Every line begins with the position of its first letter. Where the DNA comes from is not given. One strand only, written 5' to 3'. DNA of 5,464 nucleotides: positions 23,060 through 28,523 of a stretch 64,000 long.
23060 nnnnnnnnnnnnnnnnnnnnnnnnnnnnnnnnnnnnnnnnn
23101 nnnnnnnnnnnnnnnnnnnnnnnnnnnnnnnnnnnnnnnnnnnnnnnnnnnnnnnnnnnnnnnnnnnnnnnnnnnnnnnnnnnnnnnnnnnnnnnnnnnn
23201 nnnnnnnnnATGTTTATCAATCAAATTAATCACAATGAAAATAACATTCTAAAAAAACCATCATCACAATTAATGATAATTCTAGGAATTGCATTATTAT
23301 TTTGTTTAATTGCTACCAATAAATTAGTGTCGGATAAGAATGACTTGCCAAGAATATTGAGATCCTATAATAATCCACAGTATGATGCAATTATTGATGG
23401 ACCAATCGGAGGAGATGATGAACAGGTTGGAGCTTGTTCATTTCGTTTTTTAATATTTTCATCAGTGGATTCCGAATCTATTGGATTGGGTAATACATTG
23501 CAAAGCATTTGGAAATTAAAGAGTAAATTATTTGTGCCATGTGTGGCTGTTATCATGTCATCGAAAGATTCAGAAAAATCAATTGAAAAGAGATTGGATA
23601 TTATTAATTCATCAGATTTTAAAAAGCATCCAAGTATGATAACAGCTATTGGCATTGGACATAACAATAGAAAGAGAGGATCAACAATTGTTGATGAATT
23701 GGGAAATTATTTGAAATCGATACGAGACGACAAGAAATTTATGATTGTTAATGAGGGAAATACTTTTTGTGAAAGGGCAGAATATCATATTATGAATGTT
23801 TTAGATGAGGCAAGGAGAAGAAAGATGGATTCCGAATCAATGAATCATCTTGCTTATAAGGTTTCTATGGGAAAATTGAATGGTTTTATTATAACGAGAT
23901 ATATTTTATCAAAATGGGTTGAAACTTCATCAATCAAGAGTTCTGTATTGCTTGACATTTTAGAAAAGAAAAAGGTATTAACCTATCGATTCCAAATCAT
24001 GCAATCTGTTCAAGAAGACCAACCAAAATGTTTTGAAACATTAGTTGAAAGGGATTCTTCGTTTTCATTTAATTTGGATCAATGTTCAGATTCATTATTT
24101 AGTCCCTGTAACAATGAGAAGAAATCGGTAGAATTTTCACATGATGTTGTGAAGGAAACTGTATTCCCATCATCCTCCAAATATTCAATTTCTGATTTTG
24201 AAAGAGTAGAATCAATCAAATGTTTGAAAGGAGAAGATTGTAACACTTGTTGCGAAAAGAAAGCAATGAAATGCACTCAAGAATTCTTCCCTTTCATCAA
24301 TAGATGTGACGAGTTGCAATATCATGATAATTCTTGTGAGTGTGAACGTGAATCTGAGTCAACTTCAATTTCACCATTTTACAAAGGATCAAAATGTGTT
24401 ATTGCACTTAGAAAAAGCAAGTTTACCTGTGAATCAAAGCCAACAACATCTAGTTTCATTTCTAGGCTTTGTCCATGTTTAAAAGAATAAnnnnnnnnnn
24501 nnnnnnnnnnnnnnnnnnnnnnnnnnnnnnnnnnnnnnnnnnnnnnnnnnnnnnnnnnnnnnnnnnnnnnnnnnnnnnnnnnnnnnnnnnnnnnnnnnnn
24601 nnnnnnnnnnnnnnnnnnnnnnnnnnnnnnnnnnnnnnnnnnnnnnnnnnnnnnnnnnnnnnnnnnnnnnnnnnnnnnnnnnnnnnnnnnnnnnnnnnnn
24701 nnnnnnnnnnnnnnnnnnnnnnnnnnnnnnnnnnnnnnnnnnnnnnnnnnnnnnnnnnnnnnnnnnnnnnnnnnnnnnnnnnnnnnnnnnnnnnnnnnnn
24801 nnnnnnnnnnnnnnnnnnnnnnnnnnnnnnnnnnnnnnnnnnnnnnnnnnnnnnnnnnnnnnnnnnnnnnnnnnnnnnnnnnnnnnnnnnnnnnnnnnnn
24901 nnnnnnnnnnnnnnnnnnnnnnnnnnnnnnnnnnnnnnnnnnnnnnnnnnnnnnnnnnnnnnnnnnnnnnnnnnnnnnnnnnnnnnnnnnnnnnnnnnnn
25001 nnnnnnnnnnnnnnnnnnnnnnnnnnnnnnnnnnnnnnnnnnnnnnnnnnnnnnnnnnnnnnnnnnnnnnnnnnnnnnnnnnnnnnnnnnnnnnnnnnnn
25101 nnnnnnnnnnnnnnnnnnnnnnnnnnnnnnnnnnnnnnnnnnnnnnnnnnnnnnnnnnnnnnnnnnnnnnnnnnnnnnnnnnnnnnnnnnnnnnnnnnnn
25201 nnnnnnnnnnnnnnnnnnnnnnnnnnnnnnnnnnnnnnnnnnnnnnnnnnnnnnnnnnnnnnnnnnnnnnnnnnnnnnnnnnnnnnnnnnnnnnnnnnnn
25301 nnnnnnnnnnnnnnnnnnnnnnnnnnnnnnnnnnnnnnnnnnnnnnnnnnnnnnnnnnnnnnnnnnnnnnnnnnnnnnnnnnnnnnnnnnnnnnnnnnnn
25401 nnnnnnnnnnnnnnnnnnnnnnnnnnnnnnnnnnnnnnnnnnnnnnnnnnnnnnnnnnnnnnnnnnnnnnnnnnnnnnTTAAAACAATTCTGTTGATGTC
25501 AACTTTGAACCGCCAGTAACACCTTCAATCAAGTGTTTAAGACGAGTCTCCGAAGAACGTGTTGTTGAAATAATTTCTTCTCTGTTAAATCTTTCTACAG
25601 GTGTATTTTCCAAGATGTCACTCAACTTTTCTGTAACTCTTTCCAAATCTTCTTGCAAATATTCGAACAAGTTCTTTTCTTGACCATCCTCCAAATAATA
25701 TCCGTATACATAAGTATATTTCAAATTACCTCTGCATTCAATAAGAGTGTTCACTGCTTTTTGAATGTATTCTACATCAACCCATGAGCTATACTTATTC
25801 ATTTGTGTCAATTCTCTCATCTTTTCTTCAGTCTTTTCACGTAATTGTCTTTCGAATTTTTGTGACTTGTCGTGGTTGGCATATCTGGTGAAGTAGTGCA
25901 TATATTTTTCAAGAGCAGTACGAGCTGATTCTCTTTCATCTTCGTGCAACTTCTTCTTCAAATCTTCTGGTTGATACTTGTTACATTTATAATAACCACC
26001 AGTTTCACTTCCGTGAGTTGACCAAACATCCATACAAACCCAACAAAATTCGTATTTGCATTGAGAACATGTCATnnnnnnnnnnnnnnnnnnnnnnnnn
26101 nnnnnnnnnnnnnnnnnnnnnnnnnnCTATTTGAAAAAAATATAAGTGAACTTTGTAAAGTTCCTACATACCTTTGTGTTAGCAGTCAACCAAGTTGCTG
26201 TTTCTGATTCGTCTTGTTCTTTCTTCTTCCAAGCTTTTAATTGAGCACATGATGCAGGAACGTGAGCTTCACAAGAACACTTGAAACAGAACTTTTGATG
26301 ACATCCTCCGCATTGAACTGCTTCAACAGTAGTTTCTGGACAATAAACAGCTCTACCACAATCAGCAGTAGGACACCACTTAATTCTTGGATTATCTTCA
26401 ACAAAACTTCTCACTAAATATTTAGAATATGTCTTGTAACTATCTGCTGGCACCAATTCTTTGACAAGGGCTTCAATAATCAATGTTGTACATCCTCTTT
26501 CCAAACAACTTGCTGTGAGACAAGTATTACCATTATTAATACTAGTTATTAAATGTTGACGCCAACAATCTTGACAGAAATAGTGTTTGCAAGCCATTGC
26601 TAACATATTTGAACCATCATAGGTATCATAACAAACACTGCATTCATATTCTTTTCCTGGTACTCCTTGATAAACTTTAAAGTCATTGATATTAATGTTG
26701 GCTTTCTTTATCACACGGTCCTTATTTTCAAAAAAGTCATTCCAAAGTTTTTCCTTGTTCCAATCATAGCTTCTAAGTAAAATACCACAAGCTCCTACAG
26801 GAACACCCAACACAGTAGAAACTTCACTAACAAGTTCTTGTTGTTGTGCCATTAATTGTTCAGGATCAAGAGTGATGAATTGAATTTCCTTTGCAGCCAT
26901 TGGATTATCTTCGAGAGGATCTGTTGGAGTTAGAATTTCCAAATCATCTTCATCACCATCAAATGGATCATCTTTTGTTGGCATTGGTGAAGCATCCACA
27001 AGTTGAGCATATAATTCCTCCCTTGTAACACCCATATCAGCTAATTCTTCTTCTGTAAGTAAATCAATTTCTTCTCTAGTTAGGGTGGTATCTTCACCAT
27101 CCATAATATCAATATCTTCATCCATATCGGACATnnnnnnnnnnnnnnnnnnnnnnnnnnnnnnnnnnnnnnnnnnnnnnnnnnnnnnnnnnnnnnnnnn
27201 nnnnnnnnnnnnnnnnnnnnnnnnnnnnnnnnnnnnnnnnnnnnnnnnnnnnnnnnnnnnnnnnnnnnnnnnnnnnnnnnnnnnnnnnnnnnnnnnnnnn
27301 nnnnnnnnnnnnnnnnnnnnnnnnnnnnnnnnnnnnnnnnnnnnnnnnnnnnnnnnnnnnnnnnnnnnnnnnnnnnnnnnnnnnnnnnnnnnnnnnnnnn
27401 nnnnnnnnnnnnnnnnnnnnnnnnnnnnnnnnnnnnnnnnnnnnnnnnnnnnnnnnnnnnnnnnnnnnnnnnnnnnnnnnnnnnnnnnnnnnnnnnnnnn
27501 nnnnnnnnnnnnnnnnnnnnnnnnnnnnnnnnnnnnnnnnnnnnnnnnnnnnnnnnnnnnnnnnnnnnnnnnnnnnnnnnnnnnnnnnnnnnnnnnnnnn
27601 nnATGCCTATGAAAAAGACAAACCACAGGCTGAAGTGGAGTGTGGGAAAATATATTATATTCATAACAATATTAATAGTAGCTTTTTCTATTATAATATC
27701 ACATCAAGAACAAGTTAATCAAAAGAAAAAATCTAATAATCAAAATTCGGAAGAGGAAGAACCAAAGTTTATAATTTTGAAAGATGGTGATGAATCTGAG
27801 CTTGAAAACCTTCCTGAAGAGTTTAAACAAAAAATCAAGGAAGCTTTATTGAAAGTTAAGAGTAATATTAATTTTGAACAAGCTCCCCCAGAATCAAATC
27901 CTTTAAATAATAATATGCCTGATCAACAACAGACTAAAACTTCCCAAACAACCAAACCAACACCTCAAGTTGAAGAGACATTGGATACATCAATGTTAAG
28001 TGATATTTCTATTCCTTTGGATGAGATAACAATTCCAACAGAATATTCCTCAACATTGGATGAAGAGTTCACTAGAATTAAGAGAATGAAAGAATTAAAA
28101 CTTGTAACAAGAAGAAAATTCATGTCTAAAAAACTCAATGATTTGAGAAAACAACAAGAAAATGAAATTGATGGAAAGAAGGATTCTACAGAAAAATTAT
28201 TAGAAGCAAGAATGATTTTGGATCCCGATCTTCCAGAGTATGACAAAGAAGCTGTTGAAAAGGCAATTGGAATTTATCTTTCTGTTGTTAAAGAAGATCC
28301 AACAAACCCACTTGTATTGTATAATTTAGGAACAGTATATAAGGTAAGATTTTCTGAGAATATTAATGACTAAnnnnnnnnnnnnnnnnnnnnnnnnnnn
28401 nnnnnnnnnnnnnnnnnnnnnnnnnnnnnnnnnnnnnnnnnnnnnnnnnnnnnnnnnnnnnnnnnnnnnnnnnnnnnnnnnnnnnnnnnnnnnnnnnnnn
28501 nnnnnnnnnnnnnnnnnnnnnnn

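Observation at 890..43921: Flagellar gene neighbourhood: two giant, nearly intronless axonemal dynein heavy chain genes flank an STPGR repeat gene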

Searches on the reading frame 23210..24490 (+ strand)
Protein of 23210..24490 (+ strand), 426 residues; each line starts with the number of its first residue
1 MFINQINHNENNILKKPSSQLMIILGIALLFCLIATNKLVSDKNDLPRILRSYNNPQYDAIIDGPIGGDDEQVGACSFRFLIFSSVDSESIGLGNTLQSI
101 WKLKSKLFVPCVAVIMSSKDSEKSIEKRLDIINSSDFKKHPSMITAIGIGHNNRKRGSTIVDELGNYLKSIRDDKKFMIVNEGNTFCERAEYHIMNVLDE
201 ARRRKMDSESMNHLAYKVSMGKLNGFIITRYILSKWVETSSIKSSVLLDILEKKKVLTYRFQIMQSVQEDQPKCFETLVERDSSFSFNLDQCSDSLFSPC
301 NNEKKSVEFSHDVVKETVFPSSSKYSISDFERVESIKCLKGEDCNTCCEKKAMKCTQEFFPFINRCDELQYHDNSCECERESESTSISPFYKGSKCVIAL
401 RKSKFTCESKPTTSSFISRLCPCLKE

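Call 11: search_protein_families(library=pfam, proteins=[window:23210-24490:+], max_evalue=0.01)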
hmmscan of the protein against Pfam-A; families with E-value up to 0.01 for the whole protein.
window:23210-24490:+ (426 aa): 1 family
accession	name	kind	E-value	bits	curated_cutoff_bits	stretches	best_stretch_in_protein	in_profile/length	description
PF15024.11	Glyco_transf_18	-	4.3e-06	26.1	28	1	330-423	466-557/557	Glycosyltransferase family 18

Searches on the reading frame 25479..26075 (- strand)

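Call 11: search_protein_families(library=pfam, proteins=[window:25479-26075:-], max_evalue=0.01)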
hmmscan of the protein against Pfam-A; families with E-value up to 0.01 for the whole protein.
window:25479-26075:- (198 aa): 5 families
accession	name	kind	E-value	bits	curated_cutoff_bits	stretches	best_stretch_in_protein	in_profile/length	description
PF19422.4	Ariadne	-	2.5e-14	54.2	23.5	1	45-171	5-141/262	Ariadne domain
PF22191.2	IBR_1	-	2.2e-07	31.1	27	1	1-19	22-40/47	IBR domain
PF01485.27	IBR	-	0.00069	20.1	24.3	1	1-21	42-60/65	IBR domain, a half RING-finger domain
PF07624.16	PSD2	-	0.0045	17.1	25.8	0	36-83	8-55/74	Protein of unknown function (DUF1585)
PF00631.27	G-gamma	-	0.0068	16.8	27.1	0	37-69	12-43/69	GGL domain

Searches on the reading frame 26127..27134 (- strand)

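Call 11: search_protein_families(library=pfam, proteins=[window:26127-27134:-], max_evalue=0.01)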
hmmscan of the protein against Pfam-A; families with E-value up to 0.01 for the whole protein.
window:26127-27134:- (335 aa): 9 families
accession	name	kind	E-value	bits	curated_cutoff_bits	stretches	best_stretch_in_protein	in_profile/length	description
PF21235.4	UBA_ARI1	-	3.3e-14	52.8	26.9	1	97-136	2-41/41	E3 ubiquitin-protein ligase ARIH1, UBA-like domain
PF01485.27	IBR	-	1.9e-13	50.7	24.3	1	235-296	2-65/65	IBR domain, a half RING-finger domain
PF13923.12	zf-C3HC4_2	-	1.4e-06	28.5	27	1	164-195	1-31/40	Zinc finger, C3HC4 type (RING finger)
PF13445.12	zf-RING_UBOX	-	0.00012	22.4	25.2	1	165-191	1-25/39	RING-type zinc-finger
PF13639.12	zf-RING_2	-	0.00018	22.2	27.3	1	164-200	2-39/44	Ring finger domain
PF00097.31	zf-C3HC4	-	0.00032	20.9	21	1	165-205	1-37/40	Zinc finger, C3HC4 type (RING finger)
PF14634.12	zf-RING_5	-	0.00041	20.7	27.9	1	164-205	1-38/43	zinc-RING finger domain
PF06568.16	DUF1127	-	0.0019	18.3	23.3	1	19-42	14-37/37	Domain of unknown function (DUF1127)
PF13920.12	zf-C3HC4_3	-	0.002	18.4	27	1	162-205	2-39/49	Zinc finger, C3HC4 type (RING finger)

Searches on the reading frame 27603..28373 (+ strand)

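Call 11: search_protein_families(library=pfam, proteins=[window:27603-28373:+], max_evalue=0.01)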
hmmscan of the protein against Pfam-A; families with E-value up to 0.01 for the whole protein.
window:27603-28373:+ (256 aa): 2 families
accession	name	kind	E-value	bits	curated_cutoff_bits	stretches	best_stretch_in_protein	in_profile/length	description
PF13414.12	TPR_11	-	0.00055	20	26.8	1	213-246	5-38/42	TPR repeat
PF13431.12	TPR_17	-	0.0027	18.3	24.4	1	225-247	2-24/34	Tetratricopeptide repeat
